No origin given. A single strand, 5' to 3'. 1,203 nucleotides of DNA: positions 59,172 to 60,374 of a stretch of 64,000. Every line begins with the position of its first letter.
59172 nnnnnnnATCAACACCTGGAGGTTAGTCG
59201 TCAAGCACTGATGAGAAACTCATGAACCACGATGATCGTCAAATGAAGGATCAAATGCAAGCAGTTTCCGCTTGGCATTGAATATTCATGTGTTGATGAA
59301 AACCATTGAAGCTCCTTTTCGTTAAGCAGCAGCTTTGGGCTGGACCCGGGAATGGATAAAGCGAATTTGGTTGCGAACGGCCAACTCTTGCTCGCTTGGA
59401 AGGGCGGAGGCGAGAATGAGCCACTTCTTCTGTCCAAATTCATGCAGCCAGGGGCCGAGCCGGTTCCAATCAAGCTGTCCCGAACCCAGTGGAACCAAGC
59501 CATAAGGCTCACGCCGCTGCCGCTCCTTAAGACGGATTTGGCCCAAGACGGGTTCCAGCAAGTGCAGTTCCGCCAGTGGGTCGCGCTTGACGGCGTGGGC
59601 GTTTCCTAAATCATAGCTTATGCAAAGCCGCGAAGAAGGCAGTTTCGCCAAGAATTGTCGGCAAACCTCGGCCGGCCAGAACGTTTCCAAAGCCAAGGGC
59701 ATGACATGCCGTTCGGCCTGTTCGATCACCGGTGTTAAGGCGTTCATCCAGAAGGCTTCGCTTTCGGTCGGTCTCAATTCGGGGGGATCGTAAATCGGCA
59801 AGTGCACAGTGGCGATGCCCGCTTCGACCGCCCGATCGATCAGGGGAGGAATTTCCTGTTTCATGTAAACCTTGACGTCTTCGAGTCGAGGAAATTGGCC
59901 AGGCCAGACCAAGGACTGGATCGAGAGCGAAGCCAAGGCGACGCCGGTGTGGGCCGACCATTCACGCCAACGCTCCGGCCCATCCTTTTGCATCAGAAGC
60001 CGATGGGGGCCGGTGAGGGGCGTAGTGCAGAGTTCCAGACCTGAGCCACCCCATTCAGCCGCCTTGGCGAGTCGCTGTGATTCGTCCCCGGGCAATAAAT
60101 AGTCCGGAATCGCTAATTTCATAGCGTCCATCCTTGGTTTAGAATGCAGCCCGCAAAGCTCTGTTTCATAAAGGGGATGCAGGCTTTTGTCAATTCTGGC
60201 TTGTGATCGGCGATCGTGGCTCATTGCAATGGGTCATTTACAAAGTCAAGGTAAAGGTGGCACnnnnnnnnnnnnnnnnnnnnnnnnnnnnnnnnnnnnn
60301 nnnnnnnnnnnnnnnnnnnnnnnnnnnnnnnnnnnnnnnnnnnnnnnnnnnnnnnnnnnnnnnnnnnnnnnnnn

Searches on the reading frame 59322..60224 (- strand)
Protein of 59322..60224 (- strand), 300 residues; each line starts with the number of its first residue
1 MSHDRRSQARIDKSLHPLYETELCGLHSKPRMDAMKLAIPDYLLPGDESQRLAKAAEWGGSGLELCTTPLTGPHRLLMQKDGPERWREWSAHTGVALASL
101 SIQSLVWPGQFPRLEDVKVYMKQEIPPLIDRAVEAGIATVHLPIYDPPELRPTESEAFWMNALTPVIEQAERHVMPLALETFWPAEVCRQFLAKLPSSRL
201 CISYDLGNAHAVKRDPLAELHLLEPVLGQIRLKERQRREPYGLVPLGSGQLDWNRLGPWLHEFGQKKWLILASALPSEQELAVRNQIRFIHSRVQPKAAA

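Call 5: search_protein_families(library=pfam, proteins=[window:59322-60224:-], max_evalue=1)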
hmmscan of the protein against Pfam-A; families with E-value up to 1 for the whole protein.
window:59322-60224:- (300 aa): 1 family
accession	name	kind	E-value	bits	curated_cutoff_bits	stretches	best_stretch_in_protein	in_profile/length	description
PF01261.30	AP_endonuc_2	-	4.9e-16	59.6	31.1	1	52-290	1-246/249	Xylose isomerase-like TIM barrel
